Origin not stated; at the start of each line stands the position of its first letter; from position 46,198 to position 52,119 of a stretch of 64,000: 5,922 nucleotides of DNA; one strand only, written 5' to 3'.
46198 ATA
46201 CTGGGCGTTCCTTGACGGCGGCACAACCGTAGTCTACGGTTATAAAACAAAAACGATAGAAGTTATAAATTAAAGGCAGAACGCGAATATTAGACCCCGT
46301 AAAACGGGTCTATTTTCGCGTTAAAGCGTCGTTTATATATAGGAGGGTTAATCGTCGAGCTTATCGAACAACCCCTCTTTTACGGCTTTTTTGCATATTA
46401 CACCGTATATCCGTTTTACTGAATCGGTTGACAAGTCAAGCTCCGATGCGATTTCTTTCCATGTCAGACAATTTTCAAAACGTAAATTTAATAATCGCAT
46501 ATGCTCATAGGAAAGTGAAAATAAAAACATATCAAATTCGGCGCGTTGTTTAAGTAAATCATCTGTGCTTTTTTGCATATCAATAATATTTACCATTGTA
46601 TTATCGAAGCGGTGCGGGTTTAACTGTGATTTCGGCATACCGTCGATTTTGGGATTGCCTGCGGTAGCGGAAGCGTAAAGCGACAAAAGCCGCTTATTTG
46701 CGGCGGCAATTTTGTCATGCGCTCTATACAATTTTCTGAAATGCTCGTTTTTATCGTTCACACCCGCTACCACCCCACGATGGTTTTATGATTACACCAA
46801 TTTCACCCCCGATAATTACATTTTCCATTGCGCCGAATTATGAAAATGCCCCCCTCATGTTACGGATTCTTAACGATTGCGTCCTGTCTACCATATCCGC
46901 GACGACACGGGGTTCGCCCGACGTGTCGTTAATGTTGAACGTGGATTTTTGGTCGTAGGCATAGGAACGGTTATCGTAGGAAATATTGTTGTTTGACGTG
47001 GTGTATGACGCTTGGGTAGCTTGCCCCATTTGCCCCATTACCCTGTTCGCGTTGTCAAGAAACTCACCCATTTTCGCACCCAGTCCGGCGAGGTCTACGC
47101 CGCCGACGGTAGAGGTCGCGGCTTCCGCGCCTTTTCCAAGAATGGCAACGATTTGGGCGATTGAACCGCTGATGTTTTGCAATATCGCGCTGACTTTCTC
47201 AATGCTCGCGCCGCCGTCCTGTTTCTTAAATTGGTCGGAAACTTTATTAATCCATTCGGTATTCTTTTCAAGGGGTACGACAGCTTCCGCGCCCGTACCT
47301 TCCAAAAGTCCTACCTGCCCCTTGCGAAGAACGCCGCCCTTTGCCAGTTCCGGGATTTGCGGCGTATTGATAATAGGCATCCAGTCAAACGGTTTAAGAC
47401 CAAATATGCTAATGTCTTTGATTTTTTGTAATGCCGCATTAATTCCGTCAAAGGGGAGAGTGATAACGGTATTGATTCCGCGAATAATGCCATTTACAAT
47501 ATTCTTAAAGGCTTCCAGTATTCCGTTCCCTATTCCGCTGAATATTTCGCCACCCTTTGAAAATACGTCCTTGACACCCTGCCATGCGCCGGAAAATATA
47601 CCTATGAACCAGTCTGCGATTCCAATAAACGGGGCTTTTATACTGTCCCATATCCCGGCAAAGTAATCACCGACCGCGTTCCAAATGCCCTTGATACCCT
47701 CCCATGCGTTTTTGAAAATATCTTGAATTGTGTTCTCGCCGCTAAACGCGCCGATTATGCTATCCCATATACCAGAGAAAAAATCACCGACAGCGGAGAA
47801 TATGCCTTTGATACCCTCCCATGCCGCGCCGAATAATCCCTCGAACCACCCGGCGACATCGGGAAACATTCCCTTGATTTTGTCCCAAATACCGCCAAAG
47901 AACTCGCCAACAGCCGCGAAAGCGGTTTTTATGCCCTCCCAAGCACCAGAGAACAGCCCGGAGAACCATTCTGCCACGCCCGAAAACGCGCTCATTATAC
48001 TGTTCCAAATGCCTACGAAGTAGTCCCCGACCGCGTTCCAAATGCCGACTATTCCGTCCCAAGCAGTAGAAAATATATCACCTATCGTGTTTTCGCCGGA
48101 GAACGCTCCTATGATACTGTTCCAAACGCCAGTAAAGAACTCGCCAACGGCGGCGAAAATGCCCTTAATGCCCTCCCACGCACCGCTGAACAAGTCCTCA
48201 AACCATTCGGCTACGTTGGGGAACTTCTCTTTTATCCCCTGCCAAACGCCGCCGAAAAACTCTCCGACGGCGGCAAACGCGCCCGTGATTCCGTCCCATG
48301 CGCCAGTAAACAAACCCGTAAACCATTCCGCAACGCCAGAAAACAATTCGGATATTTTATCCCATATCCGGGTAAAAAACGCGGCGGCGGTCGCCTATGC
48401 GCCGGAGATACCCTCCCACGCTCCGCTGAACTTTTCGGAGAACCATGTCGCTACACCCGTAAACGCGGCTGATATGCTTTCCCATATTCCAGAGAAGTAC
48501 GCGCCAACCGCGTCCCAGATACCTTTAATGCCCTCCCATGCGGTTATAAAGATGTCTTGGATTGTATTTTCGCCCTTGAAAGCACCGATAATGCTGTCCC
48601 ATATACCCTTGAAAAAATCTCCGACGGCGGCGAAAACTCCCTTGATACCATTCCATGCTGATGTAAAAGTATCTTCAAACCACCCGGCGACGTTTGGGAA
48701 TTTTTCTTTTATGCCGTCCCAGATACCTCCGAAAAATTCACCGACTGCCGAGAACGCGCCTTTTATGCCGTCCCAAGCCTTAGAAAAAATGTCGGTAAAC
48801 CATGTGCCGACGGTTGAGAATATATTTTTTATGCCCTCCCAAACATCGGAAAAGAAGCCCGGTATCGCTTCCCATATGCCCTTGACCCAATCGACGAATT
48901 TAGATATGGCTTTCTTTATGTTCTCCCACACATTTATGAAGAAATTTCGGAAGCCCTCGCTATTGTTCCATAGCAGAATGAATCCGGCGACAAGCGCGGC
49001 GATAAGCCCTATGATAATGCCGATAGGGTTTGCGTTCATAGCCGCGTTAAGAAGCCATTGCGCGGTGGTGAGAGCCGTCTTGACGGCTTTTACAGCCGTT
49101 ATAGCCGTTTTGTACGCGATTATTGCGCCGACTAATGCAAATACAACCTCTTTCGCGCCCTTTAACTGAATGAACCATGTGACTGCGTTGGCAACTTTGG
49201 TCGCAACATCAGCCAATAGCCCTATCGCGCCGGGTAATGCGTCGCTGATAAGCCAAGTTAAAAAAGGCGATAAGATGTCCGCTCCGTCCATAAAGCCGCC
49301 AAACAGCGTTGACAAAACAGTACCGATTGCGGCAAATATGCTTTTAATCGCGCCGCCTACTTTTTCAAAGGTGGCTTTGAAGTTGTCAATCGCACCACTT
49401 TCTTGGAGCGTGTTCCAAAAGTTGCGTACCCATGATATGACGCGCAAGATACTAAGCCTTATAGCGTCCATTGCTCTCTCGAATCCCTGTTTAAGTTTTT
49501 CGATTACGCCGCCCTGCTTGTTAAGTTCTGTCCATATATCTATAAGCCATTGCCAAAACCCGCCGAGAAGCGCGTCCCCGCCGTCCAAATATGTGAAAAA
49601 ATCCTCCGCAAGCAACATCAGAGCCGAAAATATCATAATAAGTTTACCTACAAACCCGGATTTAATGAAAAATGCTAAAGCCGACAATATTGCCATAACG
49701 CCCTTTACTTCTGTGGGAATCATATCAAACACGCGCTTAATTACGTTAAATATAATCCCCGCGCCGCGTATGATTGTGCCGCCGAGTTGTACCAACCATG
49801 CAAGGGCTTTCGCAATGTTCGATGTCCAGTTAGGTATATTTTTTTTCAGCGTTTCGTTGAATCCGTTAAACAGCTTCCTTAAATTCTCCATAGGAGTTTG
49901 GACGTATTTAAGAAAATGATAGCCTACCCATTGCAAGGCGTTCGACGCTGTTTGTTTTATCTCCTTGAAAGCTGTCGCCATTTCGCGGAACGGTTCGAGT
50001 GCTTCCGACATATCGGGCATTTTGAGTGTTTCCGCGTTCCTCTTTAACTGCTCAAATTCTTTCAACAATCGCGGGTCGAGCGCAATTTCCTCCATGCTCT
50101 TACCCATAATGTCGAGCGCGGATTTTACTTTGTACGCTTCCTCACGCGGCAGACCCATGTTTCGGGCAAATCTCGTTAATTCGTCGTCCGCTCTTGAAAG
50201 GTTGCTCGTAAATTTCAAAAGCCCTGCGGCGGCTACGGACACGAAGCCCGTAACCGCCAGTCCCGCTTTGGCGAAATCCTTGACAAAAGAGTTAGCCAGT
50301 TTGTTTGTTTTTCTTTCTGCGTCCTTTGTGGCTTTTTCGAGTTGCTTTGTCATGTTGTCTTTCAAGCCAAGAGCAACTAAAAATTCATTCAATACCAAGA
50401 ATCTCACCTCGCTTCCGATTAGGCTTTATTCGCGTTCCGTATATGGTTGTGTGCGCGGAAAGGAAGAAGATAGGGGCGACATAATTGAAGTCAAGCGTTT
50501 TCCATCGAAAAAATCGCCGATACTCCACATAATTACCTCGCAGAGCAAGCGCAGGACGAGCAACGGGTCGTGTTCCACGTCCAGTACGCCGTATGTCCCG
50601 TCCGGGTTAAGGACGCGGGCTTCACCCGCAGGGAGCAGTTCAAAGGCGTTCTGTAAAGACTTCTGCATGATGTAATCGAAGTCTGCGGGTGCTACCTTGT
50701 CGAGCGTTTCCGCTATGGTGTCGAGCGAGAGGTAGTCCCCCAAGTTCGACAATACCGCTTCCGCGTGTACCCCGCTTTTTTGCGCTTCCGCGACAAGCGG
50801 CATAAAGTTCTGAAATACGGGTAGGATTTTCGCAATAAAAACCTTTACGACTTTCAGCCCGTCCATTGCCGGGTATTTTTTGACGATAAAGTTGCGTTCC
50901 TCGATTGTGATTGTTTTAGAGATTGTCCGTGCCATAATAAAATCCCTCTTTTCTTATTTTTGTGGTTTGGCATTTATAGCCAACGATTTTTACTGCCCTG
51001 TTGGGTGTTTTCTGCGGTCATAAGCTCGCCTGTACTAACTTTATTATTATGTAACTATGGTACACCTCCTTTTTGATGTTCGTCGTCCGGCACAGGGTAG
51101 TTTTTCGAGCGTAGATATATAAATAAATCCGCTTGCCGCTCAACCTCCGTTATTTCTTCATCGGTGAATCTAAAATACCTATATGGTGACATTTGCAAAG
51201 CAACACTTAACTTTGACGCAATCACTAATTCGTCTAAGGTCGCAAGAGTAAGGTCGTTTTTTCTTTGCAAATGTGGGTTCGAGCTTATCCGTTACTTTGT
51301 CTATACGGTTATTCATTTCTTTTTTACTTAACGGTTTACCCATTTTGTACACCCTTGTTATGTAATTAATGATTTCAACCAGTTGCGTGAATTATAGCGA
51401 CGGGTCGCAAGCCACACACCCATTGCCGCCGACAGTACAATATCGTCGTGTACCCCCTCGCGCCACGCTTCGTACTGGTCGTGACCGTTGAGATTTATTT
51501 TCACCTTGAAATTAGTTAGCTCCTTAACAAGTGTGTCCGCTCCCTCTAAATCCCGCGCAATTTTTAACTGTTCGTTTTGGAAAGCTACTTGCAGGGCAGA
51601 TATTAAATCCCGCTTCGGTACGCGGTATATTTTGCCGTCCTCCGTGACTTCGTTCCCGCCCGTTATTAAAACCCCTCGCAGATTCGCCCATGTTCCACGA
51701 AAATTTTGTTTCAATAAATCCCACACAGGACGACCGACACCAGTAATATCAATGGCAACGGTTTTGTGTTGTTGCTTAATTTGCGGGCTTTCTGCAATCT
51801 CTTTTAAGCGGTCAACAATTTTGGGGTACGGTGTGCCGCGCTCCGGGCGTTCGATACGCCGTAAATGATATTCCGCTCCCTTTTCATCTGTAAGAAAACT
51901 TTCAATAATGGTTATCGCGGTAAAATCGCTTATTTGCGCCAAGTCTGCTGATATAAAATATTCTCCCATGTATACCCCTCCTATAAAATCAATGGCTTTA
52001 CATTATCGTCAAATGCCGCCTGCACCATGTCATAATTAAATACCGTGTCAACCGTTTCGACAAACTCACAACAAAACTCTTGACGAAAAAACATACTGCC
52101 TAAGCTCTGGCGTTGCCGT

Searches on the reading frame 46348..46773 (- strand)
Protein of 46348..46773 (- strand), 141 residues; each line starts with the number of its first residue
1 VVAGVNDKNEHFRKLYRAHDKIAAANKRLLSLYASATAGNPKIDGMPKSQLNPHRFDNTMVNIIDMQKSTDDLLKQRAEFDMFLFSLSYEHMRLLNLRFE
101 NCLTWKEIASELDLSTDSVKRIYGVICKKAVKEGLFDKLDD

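Call 57: search_protein_families(library=pfam, proteins=[window:46348-46773:-], max_evalue=1)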
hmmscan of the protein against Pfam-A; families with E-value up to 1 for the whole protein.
window:46348-46773:- (141 aa): 4 families
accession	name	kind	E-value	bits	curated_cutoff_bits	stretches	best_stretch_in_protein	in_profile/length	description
PF04545.22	Sigma70_r4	-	4e-05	23.5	24.1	1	85-123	3-41/50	Sigma-70, region 4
PF07638.17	Sigma70_ECF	-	0.00062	20.1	21.1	1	68-129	118-178/185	ECF sigma factor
PF08281.18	Sigma70_r4_2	-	0.00064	19.8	25.7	1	93-121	17-45/54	Sigma-70, region 4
PF13542.12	HTH_Tnp_ISL3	-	0.26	11.2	27.4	1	102-123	27-47/51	Helix-turn-helix domain of transposase family ISL3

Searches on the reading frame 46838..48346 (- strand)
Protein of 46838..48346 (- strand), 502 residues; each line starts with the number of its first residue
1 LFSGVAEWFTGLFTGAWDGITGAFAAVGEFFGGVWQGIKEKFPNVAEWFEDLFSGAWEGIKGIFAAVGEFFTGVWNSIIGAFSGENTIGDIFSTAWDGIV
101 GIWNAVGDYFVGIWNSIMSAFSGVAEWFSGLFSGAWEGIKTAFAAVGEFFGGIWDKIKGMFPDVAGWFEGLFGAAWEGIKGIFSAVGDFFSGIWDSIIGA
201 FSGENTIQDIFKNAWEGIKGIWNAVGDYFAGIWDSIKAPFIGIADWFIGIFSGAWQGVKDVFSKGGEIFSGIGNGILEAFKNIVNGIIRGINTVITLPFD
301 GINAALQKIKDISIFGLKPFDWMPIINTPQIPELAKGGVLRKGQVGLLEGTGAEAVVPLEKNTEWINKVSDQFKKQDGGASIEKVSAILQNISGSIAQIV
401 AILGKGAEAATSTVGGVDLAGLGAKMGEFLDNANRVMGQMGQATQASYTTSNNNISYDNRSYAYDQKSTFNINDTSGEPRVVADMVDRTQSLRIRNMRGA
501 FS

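Call 41: search_protein_families(library=phrogs, proteins=[window:46838-48346:-], max_evalue=0.00001)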
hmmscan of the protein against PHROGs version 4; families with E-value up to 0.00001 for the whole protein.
window:46838-48346:- (502 aa): 21 families
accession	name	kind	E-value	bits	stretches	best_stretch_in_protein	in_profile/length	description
phrog_1535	-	tail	6.4e-52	177.9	2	140-440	871-1109/1152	tail length tape measure protein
phrog_58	-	tail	1.6e-39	137.1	2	9-202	732-960/1544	tail length tape measure protein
phrog_1272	-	tail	1.2e-33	117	3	2-171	897-1094/1606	tail length tape measure protein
phrog_17020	-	unknown function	4.3e-31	109.4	3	177-366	77-291/353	-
phrog_4200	-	tail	2.1e-28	100.2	1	9-474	276-696/732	tail length tape measure protein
phrog_167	-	tail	1.1e-22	80.7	2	171-309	885-1010/1555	tail length tape measure protein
phrog_991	-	tail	1.1e-20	73.9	2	211-438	666-952/1966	tail length tape measure protein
phrog_305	-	tail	5.3e-20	72.7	2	177-296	553-648/1001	tail length tape measure protein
phrog_4070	-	tail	2.4e-19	70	1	28-309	117-401/989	tail length tape measure protein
phrog_11489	-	unknown function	2.6e-18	66.5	1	5-305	858-1149/1717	-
phrog_3981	-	tail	3.1e-17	63.9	2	209-361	369-506/584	tail length tape measure protein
phrog_15478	-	tail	1.3e-16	61.4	1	179-393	228-426/456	tail length tape measure protein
phrog_4197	-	tail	2.3e-15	56.4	2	3-84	1039-1120/1783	tail length tape measure protein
phrog_8927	-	tail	5.3e-14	52.2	1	6-355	579-921/1619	tail length tape measure protein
phrog_5493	-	tail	3.2e-13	49.9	1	16-408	571-918/1102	tail length tape measure protein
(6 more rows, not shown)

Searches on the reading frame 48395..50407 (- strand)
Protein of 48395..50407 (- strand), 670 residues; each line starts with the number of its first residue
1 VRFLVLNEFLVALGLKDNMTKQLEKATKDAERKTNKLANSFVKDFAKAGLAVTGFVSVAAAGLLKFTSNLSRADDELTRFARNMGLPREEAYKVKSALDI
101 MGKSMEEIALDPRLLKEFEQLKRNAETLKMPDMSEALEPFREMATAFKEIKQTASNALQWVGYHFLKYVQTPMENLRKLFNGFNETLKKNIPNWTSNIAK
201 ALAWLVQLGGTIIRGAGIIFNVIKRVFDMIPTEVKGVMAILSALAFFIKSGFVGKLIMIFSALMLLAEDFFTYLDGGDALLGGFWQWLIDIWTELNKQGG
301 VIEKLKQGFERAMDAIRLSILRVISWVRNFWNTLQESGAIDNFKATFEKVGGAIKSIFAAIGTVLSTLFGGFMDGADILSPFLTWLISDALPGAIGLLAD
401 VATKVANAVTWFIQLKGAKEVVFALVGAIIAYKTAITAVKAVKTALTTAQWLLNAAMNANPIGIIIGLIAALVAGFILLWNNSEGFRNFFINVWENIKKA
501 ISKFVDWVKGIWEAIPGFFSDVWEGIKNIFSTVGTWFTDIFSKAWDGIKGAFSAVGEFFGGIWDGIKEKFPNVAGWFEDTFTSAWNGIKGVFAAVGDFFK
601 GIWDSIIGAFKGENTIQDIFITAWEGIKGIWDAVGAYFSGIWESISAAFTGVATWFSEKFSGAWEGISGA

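Call 41: search_protein_families(library=phrogs, proteins=[window:48395-50407:-], max_evalue=0.00001)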
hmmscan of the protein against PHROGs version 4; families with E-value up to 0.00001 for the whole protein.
window:48395-50407:- (670 aa): 31 families (the best 25 are shown)
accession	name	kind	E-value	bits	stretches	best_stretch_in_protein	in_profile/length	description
phrog_58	-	tail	1.9e-45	156.7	2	395-669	568-873/1544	tail length tape measure protein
phrog_1272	-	tail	2.2e-39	136.1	2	299-667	533-937/1606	tail length tape measure protein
phrog_22539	-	unknown function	8e-36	125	1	15-287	188-470/626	-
phrog_1535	-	tail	2.5e-30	106.4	1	376-628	745-999/1152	tail length tape measure protein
phrog_971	-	lysis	9.9e-29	101.6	1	387-655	438-774/1338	endolysin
phrog_991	-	tail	9.8e-25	87.4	1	341-612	558-825/1966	tail length tape measure protein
phrog_8462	-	tail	3e-24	86.7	1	398-607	247-457/672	tail length tape measure protein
phrog_4200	-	tail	6.7e-22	78.8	2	489-600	465-580/732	tail length tape measure protein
phrog_4197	-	tail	1.7e-21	76.8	1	303-668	655-1086/1783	tail length tape measure protein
phrog_8125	-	tail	1.3e-20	75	1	415-594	289-475/578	tail length tape measure protein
phrog_17020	-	unknown function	2.7e-20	73.9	1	447-590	6-143/353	-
phrog_3981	-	tail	2.1e-18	67.7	1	400-609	287-445/584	tail length tape measure protein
phrog_305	-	tail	4.1e-18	66.4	2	348-607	448-702/1001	tail length tape measure protein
phrog_1204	-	tail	4e-16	59.1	1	324-512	471-623/1483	tail protein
phrog_4070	-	tail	5.1e-15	55.7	1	478-665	148-330/989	tail length tape measure protein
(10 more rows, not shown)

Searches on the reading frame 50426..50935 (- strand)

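Call 57: search_protein_families(library=pfam, proteins=[window:50426-50935:-], max_evalue=1)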
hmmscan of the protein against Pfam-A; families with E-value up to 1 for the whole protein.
window:50426-50935:- (169 aa): 1 family
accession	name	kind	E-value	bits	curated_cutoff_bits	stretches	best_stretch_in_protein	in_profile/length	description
PF21822.3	Phage_TAC_15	-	3.9e-08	34.3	22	1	13-144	2-121/127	Phage tail assembly chaperone protein, TAC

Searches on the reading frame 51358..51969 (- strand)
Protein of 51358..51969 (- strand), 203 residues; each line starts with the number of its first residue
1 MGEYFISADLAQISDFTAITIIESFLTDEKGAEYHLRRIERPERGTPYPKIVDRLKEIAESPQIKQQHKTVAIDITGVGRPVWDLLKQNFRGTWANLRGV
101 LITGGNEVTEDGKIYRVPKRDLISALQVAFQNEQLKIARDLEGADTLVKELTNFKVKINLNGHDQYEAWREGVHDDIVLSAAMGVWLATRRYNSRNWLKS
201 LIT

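Call 41: search_protein_families(library=phrogs, proteins=[window:51358-51969:-], max_evalue=0.00001)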
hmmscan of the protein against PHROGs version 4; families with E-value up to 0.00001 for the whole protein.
window:51358-51969:- (203 aa): 1 family
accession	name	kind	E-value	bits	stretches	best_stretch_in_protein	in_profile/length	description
phrog_27743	-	unknown function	9.3e-33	114.8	1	31-191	59-214/233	-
